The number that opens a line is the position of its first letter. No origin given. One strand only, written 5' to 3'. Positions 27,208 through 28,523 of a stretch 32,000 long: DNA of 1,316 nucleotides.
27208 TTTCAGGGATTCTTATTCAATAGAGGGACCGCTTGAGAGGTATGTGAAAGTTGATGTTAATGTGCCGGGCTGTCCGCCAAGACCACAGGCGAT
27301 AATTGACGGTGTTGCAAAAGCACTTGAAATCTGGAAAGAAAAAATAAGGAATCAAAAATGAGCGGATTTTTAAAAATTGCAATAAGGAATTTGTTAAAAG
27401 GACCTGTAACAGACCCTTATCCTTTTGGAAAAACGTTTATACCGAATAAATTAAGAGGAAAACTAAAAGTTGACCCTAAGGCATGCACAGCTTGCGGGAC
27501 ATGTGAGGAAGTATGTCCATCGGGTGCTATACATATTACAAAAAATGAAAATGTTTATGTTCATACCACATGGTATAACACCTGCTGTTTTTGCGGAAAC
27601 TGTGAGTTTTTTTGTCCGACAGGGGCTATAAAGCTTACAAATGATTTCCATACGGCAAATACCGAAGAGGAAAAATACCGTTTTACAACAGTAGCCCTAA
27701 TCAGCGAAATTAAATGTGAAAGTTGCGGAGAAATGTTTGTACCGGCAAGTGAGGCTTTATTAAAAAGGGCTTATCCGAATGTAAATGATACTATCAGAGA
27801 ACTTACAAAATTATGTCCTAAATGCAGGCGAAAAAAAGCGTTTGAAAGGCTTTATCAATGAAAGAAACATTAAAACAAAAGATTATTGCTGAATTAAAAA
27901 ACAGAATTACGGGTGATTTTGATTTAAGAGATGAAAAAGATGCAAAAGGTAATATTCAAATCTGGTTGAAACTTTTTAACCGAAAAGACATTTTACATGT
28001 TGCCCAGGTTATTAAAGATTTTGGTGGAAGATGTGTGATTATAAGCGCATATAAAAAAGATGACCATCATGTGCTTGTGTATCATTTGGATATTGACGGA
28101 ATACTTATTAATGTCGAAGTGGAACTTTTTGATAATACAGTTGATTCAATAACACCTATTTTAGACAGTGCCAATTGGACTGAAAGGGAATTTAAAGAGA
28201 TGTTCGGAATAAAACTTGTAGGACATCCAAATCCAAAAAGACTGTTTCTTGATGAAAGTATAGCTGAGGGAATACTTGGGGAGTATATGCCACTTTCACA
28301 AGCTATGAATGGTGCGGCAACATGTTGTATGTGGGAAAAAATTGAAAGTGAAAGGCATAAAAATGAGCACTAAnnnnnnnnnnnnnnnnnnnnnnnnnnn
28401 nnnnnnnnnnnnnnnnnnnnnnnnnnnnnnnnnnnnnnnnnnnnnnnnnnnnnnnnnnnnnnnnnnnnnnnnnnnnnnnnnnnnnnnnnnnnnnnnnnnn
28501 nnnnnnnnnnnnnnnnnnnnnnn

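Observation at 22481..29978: Coo-type (M-K-L-X-U-H) group 4 [NiFe]-hydrogenase operon with a CooF-like polyferredoxin but no CO dehydrogenase or formate dehydrogenase partner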

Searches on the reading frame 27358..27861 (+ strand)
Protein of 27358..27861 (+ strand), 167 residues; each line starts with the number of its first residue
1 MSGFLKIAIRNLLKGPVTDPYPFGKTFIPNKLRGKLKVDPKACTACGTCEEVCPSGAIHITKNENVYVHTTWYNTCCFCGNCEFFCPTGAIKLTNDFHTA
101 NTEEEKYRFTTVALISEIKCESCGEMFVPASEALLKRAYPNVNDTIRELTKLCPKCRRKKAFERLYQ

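Call 4: search_protein_families(library=pfam, proteins=[window:27358-27861:+])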
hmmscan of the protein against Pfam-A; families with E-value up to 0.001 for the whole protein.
window:27358-27861:+ (167 aa): 11 families
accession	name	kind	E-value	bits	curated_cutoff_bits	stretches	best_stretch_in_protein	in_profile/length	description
PF00037.32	Fer4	-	1e-11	44.6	21.1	2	37-58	2-23/24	4Fe-4S binding domain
PF13187.11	Fer4_9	-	2.8e-10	40.5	27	2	42-91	1-52/52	4Fe-4S dicluster domain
PF12838.12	Fer4_7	-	1.1e-08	35.8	27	1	33-57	28-52/52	4Fe-4S dicluster domain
PF12837.12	Fer4_6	-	1.1e-06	28.7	25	1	37-58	3-24/24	4Fe-4S binding domain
PF14697.11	Fer4_21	-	3.4e-06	27.5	35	1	38-93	3-59/59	4Fe-4S dicluster domain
PF13484.11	Fer4_16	-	9.1e-06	26.8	30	0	43-61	2-20/66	4Fe-4S double cluster binding domain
PF13237.11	Fer4_10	-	2e-05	24.8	25.5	1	36-87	2-53/53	4Fe-4S dicluster domain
PF12797.12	Fer4_2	-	5.1e-05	23.4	24.5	1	36-55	3-22/22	4Fe-4S binding domain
PF25160.1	LdpA_Fe-S-bd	-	0.00027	21.1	27.6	0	49-93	9-45/49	LdpA Fe-S cluster-binding domain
PF13183.11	Fer4_8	-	0.00033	21.6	27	1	39-56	50-67/68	4Fe-4S dicluster domain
PF17179.9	Fer4_22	-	0.0005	21.3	27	0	76-144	2-71/95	4Fe-4S dicluster domain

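Call 5: search_protein_families(library=ncbifam, proteins=[window:27358-27861:+])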
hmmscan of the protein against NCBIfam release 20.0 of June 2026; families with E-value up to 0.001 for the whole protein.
window:27358-27861:+ (167 aa): 56 families (the best 25 are shown)
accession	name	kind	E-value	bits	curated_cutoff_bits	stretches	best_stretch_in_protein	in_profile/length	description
NF009053.0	PRK12387.1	subfamily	5e-28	98.1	204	1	5-162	5-164/180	formate hydrogenlyase complex iron-sulfur subunit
NF006076.0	PRK08222.1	equivalog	7.3e-23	81.3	270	1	13-162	10-166/181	hydrogenase 4 subunit H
NF006221.0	PRK08348.1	subfamily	8.7e-21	74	124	1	4-110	6-111/136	NADH-plastoquinone oxidoreductase subunit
TIGR01971.1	NuoI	subfamily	3.4e-20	71.9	113.05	1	6-110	3-117/121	NADH-quinone oxidoreductase, chain I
NF004545.0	PRK05888.3-1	equivalog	1.6e-15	57.1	229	1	10-105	35-137/154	NADH-quinone oxidoreductase subunit NuoI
NF004537.0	PRK05888.1-3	equivalog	3.6e-14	52.8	163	1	5-119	27-158/204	NADH-quinone oxidoreductase subunit NuoI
NF004536.0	PRK05888.1-1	equivalog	5.3e-13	48.7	212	1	9-108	21-131/180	NADH-quinone oxidoreductase subunit NuoI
NF004543.0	PRK05888.2-5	equivalog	8.3e-13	48.3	243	1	7-113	25-139/217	NADH-quinone oxidoreductase subunit NuoI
NF004540.0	PRK05888.2-1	equivalog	9.7e-13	47.9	215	1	5-103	8-115/139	NADH-quinone oxidoreductase subunit NuoI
NF010590.0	PRK13984.1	equivalog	4.1e-12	45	946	1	8-111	17-128/611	putative oxidoreductase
NF042909.1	FMH_DH_FwdF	exception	4.8e-12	45.6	375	1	35-145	9-128/336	tungsten-dependent formylmethanofuran dehydrogenase subunit FwdF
NF040612.1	F420_dehyd_FpoI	exception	4.9e-12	45.8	180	1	6-99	7-107/135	F420H2 dehydrogenase subunit FpoI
TIGR00403.1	ndhI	equivalog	7.5e-12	45.2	302.35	1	7-114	28-142/183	NAD(P)H-quinone oxidoreductase subunit I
NF038196.1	ferrodoxin_EFR1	subfamily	1.2e-11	45.1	75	1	31-96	175-234/242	EFR1 family ferrodoxin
NF004541.0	PRK05888.2-2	equivalog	2.7e-11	43.6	217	1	5-97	24-117/168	NADH-quinone oxidoreductase subunit NuoI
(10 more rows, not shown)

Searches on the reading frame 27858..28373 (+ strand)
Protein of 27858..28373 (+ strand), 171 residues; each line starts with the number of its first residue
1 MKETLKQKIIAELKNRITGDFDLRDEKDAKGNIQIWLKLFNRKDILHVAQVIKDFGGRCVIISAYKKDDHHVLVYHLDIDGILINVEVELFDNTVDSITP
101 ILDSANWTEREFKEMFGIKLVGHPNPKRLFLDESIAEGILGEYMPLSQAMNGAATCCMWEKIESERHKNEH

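Call 4: search_protein_families(library=pfam, proteins=[window:27858-28373:+])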
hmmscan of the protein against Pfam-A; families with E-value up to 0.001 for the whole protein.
window:27858-28373:+ (171 aa): 1 family
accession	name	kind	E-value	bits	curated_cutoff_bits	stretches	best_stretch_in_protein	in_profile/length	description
PF00329.25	Complex1_30kDa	-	2e-20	74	22.5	1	41-151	4-119/124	Respiratory-chain NADH dehydrogenase, 30 Kd subunit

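Call 5: search_protein_families(library=ncbifam, proteins=[window:27858-28373:+])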
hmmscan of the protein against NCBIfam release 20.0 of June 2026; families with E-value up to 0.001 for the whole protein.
window:27858-28373:+ (171 aa): 15 families
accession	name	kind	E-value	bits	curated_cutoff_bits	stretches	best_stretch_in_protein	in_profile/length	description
NF004737.0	PRK06074.2-4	equivalog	1.2e-13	51.3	144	1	34-135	14-115/150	NADH-quinone oxidoreductase subunit C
TIGR01961.1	NuoC_fam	subfamily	7.7e-13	49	122.45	1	65-134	35-108/122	NADH (or F420H2) dehydrogenase, subunit C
NF004734.0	PRK06074.2-1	equivalog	2e-10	40.9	169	1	8-138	7-141/164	NADH-quinone oxidoreductase subunit C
NF006304.0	PRK08491.1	equivalog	3.3e-10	40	228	1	14-133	40-163/263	NADH-quinone oxidoreductase subunit C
NF009808.0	PRK13292.1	equivalog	3.6e-10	38.4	1156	1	72-134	297-363/791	NADH-quinone oxidoreductase subunit B/C/D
NF009141.0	PRK12494.1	equivalog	2.2e-09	37.4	175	1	79-134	98-153/175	NAD(P)H-quinone oxidoreductase subunit J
NF040611.1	F420_dehyd_FpoC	exception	2.8e-09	37.1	220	1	29-143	23-140/158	F420H2 dehydrogenase subunit FpoC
NF004735.0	PRK06074.2-2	equivalog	2.9e-09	37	176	1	41-147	34-143/158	NADH-quinone oxidoreductase subunit C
NF008728.0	PRK11742.1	equivalog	5.4e-09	35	840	1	80-135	108-163/598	NADH-quinone oxidoreductase subunit C/D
NF005832.0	PRK07735.1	equivalog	5.4e-08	32.5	431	1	82-133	361-412/430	NADH-quinone oxidoreductase subunit C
NF004733.0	PRK06074.1-5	equivalog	2.9e-07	30.3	225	1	84-133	90-138/203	NADH-quinone oxidoreductase subunit C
NF004730.0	PRK06074.1-1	equivalog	5.8e-06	26.3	193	1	94-134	106-146/200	NADH-quinone oxidoreductase subunit C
NF005856.0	PRK07785.1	equivalog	1e-05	25.5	224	1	82-129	160-207/246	NADH-quinone oxidoreductase subunit C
NF004732.0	PRK06074.1-4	equivalog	0.0003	20.6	376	1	94-134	145-185/250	NADH-quinone oxidoreductase subunit C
NF004731.0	PRK06074.1-3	equivalog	0.00064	19.6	303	1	83-141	85-142/207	NADH-quinone oxidoreductase subunit C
